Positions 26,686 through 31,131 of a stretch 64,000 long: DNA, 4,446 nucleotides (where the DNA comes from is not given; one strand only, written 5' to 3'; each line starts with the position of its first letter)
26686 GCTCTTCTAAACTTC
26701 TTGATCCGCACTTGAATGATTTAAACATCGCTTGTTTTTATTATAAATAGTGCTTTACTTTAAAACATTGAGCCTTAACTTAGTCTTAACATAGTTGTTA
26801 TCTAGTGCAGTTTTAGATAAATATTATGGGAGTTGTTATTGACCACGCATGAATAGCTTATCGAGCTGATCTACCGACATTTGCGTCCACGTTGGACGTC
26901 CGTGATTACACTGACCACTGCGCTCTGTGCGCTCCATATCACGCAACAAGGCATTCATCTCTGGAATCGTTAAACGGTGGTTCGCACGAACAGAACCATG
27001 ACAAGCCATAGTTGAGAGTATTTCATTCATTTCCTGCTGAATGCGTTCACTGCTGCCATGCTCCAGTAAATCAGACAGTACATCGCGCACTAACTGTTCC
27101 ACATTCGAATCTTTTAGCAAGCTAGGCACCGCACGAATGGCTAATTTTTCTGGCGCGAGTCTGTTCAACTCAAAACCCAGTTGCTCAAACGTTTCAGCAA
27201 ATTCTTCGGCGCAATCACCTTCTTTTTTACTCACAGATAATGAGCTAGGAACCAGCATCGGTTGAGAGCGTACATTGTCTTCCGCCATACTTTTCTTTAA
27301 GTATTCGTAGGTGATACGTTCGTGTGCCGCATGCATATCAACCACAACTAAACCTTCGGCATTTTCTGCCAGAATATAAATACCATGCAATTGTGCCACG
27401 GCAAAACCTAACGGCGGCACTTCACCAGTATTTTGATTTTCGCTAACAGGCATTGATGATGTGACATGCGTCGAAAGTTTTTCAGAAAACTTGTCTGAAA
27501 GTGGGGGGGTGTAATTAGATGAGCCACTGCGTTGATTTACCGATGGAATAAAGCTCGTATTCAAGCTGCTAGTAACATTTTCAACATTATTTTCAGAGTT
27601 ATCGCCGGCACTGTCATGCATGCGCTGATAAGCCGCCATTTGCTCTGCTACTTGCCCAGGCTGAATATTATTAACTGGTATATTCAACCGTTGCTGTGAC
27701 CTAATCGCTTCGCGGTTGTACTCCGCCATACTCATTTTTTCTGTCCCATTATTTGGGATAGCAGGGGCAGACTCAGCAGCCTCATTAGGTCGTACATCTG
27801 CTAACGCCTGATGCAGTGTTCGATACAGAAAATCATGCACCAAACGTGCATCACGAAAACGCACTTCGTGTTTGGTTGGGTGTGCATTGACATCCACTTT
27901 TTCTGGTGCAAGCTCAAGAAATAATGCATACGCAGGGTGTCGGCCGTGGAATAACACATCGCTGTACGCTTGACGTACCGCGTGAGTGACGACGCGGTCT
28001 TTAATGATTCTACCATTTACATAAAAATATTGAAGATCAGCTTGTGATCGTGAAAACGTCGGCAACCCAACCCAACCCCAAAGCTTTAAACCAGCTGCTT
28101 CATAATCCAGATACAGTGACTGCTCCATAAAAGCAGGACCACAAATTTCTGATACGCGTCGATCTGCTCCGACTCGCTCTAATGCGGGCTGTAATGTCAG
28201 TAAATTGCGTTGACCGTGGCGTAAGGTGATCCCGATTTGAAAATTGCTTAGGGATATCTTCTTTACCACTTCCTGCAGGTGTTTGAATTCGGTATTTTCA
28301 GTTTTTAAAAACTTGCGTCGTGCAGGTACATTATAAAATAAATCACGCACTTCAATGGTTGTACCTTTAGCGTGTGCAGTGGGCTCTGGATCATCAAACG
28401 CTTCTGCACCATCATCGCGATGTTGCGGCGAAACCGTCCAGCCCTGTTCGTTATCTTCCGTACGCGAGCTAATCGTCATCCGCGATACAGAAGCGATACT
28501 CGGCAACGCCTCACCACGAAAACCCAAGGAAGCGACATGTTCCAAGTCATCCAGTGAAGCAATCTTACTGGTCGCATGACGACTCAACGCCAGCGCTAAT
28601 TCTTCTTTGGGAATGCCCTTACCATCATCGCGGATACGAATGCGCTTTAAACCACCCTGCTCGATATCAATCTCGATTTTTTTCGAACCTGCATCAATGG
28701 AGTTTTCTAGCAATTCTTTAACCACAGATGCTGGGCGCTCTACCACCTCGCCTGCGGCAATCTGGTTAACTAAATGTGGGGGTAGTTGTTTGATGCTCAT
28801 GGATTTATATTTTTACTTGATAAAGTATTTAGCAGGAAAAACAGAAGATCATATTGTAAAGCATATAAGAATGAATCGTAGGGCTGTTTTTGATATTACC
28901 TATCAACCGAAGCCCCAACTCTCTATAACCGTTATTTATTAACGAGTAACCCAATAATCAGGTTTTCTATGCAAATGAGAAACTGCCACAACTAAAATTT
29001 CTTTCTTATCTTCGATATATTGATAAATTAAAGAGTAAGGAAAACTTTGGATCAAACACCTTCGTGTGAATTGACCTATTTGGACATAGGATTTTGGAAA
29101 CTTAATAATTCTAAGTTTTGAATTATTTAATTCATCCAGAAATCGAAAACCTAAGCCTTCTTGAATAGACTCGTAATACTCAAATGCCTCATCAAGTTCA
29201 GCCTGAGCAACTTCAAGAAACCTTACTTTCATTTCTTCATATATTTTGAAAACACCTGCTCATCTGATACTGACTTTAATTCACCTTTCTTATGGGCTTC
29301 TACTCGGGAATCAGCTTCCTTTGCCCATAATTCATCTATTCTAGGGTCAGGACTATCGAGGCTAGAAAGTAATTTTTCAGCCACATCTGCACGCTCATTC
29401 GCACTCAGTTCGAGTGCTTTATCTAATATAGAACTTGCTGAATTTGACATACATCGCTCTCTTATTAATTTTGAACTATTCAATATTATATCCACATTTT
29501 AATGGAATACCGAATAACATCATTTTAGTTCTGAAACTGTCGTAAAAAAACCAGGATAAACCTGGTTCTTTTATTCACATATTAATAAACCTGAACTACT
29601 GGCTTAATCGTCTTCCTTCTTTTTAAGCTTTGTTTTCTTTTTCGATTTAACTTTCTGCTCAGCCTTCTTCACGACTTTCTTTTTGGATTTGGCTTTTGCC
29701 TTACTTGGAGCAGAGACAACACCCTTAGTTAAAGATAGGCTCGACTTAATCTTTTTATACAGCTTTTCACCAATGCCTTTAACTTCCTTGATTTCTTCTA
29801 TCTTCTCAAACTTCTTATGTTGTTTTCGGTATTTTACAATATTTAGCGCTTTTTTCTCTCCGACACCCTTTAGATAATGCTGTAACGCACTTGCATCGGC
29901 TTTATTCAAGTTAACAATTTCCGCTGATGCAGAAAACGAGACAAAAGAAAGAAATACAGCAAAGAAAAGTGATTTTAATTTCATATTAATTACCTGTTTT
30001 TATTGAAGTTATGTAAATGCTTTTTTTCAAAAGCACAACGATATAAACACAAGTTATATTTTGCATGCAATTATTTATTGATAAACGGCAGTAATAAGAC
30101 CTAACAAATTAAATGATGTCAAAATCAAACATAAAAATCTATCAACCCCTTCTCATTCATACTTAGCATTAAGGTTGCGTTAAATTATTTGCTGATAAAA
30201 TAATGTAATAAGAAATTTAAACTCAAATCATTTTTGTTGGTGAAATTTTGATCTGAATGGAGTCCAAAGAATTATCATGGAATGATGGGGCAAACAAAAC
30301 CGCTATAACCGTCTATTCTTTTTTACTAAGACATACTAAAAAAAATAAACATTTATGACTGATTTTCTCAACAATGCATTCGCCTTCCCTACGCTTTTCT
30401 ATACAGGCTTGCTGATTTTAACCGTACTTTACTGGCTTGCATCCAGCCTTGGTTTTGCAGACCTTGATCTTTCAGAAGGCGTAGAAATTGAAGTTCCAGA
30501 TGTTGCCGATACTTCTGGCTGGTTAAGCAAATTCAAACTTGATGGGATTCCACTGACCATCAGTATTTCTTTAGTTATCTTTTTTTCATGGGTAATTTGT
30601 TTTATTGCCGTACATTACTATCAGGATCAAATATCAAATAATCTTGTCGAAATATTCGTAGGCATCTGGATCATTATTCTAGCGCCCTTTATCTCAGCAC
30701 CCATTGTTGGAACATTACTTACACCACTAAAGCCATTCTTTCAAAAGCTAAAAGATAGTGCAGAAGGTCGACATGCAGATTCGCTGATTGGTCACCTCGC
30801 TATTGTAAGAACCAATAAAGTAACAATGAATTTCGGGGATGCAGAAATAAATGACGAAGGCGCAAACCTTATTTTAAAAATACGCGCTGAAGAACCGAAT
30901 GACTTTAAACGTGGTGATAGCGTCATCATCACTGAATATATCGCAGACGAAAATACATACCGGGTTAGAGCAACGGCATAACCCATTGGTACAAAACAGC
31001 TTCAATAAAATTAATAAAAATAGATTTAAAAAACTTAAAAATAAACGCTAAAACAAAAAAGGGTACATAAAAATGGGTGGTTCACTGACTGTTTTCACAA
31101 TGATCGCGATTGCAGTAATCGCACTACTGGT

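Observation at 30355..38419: yqiJ (NfeD-like) - flotillin (SPFH) operon extended by a giant 1818-aa coiled-coil MoxR/AAA_5-type ATPase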

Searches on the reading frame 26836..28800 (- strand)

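Call 11: search_protein_families(library=pfam, proteins=[window:26836-28800:-], max_evalue=0.001)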
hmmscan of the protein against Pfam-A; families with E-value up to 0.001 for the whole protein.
window:26836-28800:- (654 aa): 4 families
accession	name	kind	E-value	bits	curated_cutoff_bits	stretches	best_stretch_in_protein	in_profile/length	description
PF08676.16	MutL_C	-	5.4e-51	172.5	25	1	468-610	1-142/142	MutL C terminal dimerisation domain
PF01119.25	DNA_mis_repair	-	9.2e-40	135.4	26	1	217-333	2-118/119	DNA mismatch repair protein, C-terminal domain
PF13589.12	HATPase_c_3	-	1.2e-13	51.8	25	1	24-123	4-103/137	Histidine kinase-, DNA gyrase B-, and HSP90-like ATPase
PF02518.31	HATPase_c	-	9.3e-09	36.1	26.4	1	21-77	4-63/111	Histidine kinase-, DNA gyrase B-, and HSP90-like ATPase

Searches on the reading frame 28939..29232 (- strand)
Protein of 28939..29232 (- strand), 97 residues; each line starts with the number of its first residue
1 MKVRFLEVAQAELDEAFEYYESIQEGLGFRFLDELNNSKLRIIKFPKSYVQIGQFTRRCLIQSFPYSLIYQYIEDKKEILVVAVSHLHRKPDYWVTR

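Call 11: search_protein_families(library=pfam, proteins=[window:28939-29232:-], max_evalue=0.001)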
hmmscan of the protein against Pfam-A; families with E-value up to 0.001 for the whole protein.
window:28939-29232:- (97 aa): 1 family
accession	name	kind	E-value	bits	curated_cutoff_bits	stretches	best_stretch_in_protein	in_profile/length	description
PF05016.21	ParE_toxin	-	6.1e-07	30.4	23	1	3-88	1-86/89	ParE toxin of type II toxin-antitoxin system, parDE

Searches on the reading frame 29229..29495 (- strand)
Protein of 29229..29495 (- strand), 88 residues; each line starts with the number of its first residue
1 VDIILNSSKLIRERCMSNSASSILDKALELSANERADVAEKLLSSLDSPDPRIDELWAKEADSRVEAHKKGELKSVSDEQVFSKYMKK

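Call 11: search_protein_families(library=pfam, proteins=[window:29229-29495:-], max_evalue=0.001)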
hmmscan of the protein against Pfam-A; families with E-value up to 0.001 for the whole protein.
window:29229-29495:- (88 aa): 1 family
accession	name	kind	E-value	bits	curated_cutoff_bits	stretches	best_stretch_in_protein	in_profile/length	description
PF09720.15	Unstab_antitox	-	6.8e-14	52.1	23.3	1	29-81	1-54/54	Putative addiction module component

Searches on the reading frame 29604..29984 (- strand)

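Call 11: search_protein_families(library=pfam, proteins=[window:29604-29984:-], max_evalue=0.001)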
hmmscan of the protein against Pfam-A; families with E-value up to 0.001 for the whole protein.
window:29604-29984:- (126 aa): 3 families
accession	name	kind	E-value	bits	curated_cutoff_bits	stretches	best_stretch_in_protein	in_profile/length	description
PF12836.13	HHH_3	-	7.6e-20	71.2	27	1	21-83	3-64/65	Helix-hairpin-helix motif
PF00633.29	HHH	-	4.9e-06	26.5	24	0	59-81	7-29/30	Helix-hairpin-helix motif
PF14520.12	HHH_5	-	1.5e-05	25.8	27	0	62-83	34-55/57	Helix-hairpin-helix domain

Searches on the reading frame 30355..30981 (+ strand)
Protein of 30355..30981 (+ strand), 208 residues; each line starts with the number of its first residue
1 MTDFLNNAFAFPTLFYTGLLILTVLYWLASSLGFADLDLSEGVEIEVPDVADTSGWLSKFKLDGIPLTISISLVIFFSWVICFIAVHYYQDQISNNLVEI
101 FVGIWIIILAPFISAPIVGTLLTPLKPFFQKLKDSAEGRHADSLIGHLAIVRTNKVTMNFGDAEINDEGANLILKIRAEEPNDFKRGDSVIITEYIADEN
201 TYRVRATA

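Call 6: search_protein_families(library=pfam, proteins=[window:30355-30981:+], max_evalue=0.01)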
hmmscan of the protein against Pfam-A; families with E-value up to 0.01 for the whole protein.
window:30355-30981:+ (208 aa): 0 families
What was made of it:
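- On Vps4 / classical AAA: There is no MIT hit (call 6).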

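Call 7: search_protein_families(library=ncbifam, proteins=[window:30355-30981:+], max_evalue=0.01)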
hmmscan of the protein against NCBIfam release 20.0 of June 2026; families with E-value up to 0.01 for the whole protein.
window:30355-30981:+ (208 aa): 0 families

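Call 8: search_protein_families(library=padloc, proteins=[window:30355-30981:+], max_evalue=0.01)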
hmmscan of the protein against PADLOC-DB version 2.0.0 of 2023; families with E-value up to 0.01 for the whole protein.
window:30355-30981:+ (208 aa): 0 families
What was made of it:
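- On Known anti-phage defence systems (PADLOC-DB 2.0): 0 families for all three proteins at E 0.01 (call 8).
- None of the three proteins hits PADLOC (call 8).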

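Call 9: search_protein_families(library=pfam, proteins=[window:30355-30981:+], max_evalue=10)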
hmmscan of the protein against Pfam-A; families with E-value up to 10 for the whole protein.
window:30355-30981:+ (208 aa): 2 families
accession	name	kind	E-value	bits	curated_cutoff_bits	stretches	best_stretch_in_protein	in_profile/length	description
PF05354.17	Phage_attach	-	0.15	13.1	26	1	150-205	36-84/99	Phage Head-Tail Attachment protein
PF22497.1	DUF6989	-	0.57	10.4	27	1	60-110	16-66/146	Domain of unknown function (DUF6989)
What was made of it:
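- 30355..30981 (+): Gene 1: YqiJ/YuaF-type small membrane protein (three hydrophobic segments plus a soluble C-terminal domain; the 'NfeD2' partner of flotillin-type SPFH proteins). No Pfam hit (calls 6, 9).
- On SPFH / Band-7 superfamily: Pfam Band_7/Flot gives no hit even at E 10 (calls 6, 9).
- Tried and rejected: Pfam, NCBIfam and PADLOC on genes 1 and 2 gave no hits, even at E 10 for Pfam (calls 6-9).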

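Call 37: search_solved_structures(query=A1, max_evalue=10)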
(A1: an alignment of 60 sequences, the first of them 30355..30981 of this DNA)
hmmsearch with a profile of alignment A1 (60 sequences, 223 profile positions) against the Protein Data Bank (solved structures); distinct sequences matched with E-value up to 10: 1.
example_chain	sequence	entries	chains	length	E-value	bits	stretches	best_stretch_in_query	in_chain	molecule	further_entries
1x6g_A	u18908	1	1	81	2.4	10.3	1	191-217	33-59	Megakaryocyte-associated tyrosine-protein kinase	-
